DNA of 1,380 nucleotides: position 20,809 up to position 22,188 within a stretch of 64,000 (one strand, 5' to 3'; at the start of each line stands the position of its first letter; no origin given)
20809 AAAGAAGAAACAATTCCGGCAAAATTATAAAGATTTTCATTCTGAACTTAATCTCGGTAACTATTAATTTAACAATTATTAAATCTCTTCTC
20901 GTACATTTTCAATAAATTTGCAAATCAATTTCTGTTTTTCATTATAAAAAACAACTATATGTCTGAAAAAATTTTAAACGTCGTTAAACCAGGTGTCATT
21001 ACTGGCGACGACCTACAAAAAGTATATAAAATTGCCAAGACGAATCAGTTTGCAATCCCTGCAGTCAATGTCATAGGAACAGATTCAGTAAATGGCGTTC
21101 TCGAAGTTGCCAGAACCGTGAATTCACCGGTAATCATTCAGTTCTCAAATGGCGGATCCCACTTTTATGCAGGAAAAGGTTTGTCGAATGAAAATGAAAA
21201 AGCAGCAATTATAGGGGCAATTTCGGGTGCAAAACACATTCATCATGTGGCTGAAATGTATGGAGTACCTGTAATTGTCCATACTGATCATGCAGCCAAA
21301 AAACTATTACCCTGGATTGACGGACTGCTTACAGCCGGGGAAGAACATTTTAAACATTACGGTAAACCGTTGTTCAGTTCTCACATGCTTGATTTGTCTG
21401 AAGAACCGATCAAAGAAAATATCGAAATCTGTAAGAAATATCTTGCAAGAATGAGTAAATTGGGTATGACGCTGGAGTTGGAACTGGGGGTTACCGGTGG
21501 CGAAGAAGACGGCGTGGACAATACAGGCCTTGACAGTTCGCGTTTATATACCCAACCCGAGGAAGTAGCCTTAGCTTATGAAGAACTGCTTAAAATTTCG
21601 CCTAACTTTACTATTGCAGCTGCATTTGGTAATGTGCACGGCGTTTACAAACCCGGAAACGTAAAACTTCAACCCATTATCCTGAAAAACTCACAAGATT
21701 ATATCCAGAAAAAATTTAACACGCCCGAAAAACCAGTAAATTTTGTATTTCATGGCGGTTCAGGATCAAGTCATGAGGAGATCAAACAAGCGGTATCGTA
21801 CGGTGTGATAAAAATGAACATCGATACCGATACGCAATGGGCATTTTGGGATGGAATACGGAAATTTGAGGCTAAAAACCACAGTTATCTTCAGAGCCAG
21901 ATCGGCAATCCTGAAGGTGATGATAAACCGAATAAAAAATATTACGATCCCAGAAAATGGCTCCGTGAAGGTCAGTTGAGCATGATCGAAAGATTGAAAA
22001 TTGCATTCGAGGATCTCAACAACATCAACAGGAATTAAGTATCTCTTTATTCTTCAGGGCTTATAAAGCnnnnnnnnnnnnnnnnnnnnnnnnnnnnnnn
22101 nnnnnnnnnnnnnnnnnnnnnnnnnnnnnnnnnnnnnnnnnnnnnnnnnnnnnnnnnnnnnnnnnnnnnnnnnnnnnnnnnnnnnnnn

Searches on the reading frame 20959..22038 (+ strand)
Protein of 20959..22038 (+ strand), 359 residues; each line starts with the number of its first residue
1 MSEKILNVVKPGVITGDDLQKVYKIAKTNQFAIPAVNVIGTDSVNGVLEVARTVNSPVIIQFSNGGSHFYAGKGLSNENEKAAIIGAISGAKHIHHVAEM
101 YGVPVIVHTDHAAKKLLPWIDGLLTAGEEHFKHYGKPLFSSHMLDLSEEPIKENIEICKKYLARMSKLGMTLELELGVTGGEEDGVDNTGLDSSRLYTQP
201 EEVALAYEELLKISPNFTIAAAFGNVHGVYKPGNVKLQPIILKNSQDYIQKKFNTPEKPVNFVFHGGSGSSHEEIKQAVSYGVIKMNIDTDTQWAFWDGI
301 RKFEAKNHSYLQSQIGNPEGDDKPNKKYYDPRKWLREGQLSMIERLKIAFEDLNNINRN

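Call 88: search_protein_families(library=pfam, proteins=[window:20959-22038:+], max_evalue=0.001)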
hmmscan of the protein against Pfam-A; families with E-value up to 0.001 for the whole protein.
window:20959-22038:+ (359 aa): 1 family
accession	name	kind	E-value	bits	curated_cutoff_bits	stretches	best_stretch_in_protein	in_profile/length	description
PF01116.26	F_bP_aldolase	-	2.9e-82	276.8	25.5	1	18-357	2-276/277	Fructose-bisphosphate aldolase class-II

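Call 93: find_homologous_proteins(query=window:20959-22038:+, max_evalue=1e-100)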
Query window:20959-22038:+ (359 aa): 8000 proteins with E <= 1e-100 among 8000 candidates; the best 120 are listed.
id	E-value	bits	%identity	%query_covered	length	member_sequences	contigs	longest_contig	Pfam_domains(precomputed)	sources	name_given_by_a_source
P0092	2.4e-240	815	100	100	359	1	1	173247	PF01116.27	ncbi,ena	-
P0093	1.1e-221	753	91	100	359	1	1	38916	PF01116.27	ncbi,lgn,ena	-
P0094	1.2e-203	694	82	100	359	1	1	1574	PF01116.27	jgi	-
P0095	1.4e-203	694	82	100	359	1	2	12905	PF01116.27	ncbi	-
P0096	1.2e-202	691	83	100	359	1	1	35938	PF01116.27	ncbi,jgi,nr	ncbi:MAG: class II fructose-bisphosphate aldolase [Chlorobi bacterium]|nr:class II fructose-bisphosp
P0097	1.5e-202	690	82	100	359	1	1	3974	PF01116.27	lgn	-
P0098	3.3e-202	689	82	100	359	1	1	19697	PF01116.27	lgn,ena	-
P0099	1.1e-201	688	83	100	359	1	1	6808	PF01116.27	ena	-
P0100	1.1e-201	688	82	100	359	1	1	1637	PF01116.27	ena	-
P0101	1.4e-201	687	82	100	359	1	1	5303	PF01116.27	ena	-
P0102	1.5e-201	687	83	100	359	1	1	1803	PF01116.27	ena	-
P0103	6.9e-201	685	82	100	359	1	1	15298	PF01116.27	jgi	jgi:fructose-bisphosphate aldolase class II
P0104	9.7e-201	685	82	100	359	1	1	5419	PF01116.27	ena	-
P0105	9.8e-201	685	81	100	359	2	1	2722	PF01116.27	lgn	-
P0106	1.1e-200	684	82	100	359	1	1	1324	PF01116.27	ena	-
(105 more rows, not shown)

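Call 98: find_encoding_contigs(protein=P0093, flank=10000, max_places=2)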
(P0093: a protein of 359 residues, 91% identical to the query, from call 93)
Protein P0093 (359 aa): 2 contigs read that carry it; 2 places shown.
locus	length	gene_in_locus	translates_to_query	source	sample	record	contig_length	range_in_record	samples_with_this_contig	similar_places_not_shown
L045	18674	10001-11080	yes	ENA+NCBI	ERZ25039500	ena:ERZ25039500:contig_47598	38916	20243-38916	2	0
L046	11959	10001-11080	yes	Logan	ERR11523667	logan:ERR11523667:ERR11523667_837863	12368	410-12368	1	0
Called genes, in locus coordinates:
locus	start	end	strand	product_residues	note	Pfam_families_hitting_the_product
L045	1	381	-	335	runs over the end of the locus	PF08309:LVIVD (faint)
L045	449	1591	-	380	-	-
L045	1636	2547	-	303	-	-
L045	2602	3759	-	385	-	-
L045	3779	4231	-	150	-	PF14102:Caps_synth_CapC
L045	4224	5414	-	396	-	PF08245:Mur_ligase_M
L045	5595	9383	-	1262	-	PF08126:Propeptide_C25, PF01364:Peptidase_C25, PF13860:FlgD_ig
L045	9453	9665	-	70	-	-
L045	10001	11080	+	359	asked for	PF01116:F_bP_aldolase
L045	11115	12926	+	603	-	-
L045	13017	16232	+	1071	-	PF00041:fn3 (faint), PF09244:Suc_Porlyase_C (faint), PF18962:Por_Secre_tail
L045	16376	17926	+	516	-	-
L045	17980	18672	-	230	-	?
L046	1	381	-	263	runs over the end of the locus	?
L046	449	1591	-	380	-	-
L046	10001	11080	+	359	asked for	PF01116:F_bP_aldolase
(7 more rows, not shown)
